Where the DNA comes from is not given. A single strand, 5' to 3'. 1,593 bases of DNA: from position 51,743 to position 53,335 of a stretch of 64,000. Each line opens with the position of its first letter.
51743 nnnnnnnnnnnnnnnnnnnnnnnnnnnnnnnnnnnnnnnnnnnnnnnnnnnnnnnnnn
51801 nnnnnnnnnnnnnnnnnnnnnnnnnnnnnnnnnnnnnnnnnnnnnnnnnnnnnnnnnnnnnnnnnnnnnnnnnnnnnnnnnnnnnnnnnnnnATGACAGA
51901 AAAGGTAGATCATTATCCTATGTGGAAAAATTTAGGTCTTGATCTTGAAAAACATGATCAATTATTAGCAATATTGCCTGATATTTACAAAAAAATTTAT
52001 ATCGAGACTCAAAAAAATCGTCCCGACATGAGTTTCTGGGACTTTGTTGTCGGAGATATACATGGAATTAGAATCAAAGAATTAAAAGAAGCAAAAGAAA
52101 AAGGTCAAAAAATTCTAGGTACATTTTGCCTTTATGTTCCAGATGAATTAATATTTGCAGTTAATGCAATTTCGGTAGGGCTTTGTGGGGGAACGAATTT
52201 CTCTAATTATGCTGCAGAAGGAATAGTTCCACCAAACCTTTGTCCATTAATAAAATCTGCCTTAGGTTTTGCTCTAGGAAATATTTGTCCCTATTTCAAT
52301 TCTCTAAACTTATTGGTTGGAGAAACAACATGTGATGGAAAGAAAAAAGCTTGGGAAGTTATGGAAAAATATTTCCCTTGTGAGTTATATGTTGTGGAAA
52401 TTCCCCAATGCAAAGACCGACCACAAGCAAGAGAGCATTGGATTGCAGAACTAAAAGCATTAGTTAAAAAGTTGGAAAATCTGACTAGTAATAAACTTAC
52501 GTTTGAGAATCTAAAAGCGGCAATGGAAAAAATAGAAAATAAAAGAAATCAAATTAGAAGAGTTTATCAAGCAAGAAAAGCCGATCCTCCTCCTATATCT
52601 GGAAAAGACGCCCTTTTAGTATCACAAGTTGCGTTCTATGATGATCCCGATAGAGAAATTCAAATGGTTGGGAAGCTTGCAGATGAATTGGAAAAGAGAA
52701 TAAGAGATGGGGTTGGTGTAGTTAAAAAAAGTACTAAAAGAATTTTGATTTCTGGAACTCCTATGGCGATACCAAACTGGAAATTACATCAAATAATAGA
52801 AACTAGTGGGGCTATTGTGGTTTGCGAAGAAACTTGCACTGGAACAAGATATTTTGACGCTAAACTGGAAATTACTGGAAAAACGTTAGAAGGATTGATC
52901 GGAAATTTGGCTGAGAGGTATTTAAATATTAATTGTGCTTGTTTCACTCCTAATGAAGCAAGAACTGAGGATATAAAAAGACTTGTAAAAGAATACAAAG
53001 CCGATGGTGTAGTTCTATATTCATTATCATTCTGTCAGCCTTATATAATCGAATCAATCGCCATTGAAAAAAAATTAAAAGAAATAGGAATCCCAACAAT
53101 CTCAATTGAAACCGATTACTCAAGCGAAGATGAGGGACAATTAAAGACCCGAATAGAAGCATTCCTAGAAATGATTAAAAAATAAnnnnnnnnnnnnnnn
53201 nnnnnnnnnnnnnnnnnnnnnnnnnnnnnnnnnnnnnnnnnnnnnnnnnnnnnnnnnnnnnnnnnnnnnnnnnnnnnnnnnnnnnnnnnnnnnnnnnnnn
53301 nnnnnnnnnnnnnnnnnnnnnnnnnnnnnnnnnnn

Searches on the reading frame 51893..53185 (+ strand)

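Call 52: search_protein_families(library=pfam, proteins=[window:51893-53185:+])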
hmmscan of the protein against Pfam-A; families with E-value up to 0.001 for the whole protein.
window:51893-53185:+ (430 aa): 1 family
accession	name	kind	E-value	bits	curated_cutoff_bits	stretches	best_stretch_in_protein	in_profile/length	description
PF06050.19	HGD-D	-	2.7e-121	405.7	28.4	1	79-428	1-342/342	2-hydroxyglutaryl-CoA dehydratase, D-component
